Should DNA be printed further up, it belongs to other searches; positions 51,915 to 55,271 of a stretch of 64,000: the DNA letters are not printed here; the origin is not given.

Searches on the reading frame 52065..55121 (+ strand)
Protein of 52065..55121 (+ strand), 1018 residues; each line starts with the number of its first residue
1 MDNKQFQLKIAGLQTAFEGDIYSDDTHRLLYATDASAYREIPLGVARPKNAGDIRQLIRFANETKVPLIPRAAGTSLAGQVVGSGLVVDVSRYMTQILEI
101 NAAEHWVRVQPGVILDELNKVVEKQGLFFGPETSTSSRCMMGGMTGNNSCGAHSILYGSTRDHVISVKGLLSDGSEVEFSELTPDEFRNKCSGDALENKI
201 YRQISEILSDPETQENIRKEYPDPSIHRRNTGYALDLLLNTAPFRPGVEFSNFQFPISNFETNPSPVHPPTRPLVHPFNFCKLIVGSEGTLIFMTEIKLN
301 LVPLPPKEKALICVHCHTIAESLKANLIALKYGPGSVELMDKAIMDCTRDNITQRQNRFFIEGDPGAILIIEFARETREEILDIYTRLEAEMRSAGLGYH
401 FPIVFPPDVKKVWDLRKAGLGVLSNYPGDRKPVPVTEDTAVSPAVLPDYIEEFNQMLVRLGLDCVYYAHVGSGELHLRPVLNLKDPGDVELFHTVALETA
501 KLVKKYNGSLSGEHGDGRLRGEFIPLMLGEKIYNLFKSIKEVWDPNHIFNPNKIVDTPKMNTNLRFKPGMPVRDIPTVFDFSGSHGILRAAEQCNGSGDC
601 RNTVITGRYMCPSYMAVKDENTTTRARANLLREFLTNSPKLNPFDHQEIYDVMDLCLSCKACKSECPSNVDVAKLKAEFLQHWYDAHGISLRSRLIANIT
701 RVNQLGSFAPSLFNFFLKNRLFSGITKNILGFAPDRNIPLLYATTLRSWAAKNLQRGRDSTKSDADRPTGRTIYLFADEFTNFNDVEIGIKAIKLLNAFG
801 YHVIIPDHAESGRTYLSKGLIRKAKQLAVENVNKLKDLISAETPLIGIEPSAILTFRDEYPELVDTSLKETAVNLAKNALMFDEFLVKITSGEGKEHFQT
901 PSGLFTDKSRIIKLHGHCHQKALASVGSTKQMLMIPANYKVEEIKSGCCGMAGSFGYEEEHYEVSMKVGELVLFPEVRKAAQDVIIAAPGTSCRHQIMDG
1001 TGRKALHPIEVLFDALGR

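Call 5: search_protein_families(library=pfam, proteins=[window:52065-55121:+], max_evalue=0.01)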
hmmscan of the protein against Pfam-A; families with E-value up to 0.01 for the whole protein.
window:52065-55121:+ (1018 aa): 5 families
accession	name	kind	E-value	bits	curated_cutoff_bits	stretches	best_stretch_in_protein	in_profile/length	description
PF02913.24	FAD-oxidase_C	-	5.9e-43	147.8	21.2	1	306-554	2-248/248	FAD linked oxidases, C-terminal domain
PF01565.28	FAD_binding_4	-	4.3e-37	127.3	26.4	1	42-179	1-138/139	FAD binding domain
PF13534.11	Fer4_17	-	2.3e-07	31.7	22.2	1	593-671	1-61/61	4Fe-4S dicluster domain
PF13183.11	Fer4_8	-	7.4e-07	30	27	1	591-670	2-68/68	4Fe-4S dicluster domain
PF13237.11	Fer4_10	-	0.0012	19.1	25.5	0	651-671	4-24/53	4Fe-4S dicluster domain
